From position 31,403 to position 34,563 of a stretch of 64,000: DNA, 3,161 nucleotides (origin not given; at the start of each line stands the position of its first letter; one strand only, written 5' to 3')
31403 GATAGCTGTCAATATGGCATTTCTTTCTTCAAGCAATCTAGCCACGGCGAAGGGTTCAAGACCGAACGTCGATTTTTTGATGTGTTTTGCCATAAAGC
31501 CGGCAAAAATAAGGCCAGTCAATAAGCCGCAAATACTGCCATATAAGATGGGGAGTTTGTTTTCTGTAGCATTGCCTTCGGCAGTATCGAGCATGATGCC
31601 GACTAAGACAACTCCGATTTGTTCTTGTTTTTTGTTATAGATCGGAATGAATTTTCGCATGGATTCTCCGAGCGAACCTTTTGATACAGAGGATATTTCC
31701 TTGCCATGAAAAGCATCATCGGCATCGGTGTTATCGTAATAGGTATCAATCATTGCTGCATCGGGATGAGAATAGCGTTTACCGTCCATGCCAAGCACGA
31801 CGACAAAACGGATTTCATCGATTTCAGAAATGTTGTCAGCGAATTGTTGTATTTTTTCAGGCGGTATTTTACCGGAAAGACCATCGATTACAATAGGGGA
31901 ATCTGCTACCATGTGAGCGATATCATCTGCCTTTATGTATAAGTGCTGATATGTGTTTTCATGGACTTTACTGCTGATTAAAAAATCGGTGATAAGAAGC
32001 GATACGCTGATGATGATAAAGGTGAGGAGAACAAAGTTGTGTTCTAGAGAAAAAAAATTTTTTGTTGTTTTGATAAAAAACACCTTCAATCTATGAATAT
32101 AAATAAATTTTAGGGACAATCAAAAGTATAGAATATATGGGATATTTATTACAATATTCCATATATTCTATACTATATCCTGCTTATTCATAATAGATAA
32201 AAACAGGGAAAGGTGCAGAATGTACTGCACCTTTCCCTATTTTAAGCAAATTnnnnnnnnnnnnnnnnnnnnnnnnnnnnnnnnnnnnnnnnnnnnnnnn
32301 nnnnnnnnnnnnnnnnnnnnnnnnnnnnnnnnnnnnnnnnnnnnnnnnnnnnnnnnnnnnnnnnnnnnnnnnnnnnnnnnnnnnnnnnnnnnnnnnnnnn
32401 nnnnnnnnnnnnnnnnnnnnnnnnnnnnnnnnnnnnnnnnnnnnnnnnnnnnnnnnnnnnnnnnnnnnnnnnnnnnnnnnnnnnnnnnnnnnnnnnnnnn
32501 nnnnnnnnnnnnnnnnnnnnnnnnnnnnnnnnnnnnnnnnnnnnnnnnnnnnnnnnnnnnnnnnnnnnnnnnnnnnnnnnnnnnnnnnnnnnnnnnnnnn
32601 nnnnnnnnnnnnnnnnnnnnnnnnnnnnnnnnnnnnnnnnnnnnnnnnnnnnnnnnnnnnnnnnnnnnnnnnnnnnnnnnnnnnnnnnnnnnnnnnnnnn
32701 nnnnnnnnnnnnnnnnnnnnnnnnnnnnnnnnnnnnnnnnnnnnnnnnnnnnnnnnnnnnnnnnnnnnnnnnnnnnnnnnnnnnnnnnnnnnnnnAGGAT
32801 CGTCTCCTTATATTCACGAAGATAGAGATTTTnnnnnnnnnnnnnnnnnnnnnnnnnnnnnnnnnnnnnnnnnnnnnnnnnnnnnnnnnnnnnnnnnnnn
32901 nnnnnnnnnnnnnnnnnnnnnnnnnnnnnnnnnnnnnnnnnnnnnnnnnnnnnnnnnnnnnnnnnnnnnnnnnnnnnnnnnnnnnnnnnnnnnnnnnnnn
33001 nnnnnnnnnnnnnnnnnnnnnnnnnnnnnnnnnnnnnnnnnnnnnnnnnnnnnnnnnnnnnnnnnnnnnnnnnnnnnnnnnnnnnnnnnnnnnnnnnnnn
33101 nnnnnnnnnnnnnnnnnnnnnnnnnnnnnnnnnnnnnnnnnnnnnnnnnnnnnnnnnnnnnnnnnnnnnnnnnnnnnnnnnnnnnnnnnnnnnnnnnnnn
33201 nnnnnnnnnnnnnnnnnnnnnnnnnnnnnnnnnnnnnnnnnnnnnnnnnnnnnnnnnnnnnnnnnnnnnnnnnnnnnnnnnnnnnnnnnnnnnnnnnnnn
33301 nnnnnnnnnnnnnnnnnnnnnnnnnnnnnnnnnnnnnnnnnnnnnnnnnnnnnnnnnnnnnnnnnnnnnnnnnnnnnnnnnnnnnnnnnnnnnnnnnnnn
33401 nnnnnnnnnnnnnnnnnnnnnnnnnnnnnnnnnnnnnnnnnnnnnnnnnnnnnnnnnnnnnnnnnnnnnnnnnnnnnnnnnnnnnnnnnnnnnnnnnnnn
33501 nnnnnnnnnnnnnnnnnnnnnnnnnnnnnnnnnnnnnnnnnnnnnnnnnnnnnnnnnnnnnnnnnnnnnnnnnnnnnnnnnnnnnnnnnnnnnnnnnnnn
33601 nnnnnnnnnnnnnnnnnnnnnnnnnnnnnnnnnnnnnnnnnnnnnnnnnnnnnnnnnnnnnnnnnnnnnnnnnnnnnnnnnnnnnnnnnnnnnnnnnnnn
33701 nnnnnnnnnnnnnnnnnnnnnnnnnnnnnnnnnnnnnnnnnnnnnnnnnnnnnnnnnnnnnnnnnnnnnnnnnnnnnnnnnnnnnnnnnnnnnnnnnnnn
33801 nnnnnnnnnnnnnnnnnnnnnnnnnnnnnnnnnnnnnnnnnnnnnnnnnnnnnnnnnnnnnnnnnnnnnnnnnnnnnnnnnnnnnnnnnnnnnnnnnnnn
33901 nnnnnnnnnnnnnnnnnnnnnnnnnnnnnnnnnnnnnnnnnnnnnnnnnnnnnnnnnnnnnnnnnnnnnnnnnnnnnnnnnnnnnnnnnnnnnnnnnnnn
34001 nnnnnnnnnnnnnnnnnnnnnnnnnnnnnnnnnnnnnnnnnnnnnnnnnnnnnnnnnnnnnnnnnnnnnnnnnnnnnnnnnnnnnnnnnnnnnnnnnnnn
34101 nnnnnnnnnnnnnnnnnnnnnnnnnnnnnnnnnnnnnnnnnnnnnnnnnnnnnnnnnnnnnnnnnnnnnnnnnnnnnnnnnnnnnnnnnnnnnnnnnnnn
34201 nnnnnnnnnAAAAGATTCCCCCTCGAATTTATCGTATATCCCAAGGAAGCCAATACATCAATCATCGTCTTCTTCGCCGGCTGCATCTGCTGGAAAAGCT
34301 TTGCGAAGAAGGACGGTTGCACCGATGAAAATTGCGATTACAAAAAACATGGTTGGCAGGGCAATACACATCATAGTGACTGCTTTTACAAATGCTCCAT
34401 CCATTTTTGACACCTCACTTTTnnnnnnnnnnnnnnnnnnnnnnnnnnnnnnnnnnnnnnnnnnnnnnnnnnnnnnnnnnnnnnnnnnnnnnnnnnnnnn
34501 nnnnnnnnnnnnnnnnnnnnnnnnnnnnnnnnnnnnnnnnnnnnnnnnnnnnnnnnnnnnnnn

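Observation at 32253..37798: Non-canonical Na+-decarboxylase operon: A / small / C / B / OadG-like / anion permease / unknown membrane protein, next to a CitA/DcuS-type two-component system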

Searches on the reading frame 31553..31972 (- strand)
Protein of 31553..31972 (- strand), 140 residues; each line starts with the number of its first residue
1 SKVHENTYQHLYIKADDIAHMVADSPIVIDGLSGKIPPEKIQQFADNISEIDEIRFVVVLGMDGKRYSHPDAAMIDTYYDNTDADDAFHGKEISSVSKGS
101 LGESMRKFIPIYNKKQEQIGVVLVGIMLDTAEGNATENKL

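Call 70: search_solved_structures(query=window:31553-31972:-, max_evalue=1, show_alignments=4)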
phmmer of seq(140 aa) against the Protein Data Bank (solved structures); distinct sequences matched with E-value up to 1: 10.
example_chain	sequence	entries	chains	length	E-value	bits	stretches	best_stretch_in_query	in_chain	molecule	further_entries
3by8_A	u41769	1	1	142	1.6e-19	73.6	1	3-130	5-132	Sensor protein dcuS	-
1ojg_A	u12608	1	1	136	3.3e-19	72.6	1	11-130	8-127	SENSOR PROTEIN DCUS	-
8bgb_AAA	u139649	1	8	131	1.9e-12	50.7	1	10-130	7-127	Histidine kinase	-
8biy_A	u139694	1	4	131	1.4e-11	48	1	10-130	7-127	Histidine kinase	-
4onx_A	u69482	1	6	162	5.6e-11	46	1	17-126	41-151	Sensor histidine kinase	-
1p0z_A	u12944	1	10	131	1.6e-06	31.6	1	26-132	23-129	Sensor kinase citA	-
2v9a_A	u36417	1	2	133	2.2e-06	31.1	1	26-130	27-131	SENSOR KINASE CITA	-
2j80_A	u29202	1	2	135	2.3e-06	31.1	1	26-130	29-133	SENSOR KINASE CITA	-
6lnp_B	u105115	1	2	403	4.9e-05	26.7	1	24-135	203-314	Fusion protein of Green fluorescent protein and Sensor histidine kinase CitA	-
9mrh_A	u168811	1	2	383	0.00012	25.5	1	26-129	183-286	Fluorescence lifetime-readout citrate sensor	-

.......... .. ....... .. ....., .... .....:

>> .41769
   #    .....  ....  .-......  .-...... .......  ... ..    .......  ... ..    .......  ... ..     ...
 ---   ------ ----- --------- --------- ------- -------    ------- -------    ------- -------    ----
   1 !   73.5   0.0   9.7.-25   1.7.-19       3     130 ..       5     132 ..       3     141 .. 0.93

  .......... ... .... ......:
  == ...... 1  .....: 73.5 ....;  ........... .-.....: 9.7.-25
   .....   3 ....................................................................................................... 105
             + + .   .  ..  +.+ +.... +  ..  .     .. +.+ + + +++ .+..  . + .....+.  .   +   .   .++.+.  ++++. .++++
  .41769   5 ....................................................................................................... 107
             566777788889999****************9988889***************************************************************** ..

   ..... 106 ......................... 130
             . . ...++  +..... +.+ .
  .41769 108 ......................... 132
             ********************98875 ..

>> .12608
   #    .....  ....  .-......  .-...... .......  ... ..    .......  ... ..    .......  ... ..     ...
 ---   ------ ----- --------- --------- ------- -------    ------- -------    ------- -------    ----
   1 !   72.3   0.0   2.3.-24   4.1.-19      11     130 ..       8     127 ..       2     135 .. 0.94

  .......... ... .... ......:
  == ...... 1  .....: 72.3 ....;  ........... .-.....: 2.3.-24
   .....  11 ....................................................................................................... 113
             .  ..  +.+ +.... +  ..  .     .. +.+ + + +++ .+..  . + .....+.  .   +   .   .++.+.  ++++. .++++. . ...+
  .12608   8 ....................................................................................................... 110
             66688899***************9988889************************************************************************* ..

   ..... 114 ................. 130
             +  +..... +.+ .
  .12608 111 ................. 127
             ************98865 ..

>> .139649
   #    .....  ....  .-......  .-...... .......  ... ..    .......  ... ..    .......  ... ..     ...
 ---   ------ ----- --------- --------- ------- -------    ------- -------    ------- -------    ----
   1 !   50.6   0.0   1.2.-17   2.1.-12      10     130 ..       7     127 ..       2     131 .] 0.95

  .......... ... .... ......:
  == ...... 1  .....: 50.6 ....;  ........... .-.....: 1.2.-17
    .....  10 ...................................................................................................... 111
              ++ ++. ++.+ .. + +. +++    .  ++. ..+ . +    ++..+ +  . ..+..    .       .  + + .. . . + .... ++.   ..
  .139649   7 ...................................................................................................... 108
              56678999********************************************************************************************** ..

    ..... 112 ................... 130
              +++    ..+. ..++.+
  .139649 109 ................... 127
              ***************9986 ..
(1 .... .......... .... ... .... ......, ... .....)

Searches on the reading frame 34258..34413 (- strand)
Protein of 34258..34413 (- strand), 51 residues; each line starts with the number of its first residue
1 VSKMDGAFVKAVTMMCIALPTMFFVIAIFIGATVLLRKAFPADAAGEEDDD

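Call 4: search_protein_families(library=pfam, proteins=[window:34258-34413:-], max_evalue=0.01)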
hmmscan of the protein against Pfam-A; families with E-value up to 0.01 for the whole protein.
window:34258-34413:- (51 aa): 0 families

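Call 5: search_protein_families(library=ncbifam, proteins=[window:34258-34413:-], max_evalue=0.01)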
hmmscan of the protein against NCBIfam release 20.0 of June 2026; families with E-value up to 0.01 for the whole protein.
window:34258-34413:- (51 aa): 0 families

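Call 96: search_protein_families(library=pfam, proteins=[window:34258-34404:-], max_evalue=10)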
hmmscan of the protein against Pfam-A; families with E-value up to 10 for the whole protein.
window:34258-34404:- (48 aa): 1 family
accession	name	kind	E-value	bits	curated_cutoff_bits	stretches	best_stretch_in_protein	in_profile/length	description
PF14610.12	Psg1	-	0.96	9.6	30.1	1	10-35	155-180/186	Ykl077w/Psg1 (Pma1 Stabilization in Golgi)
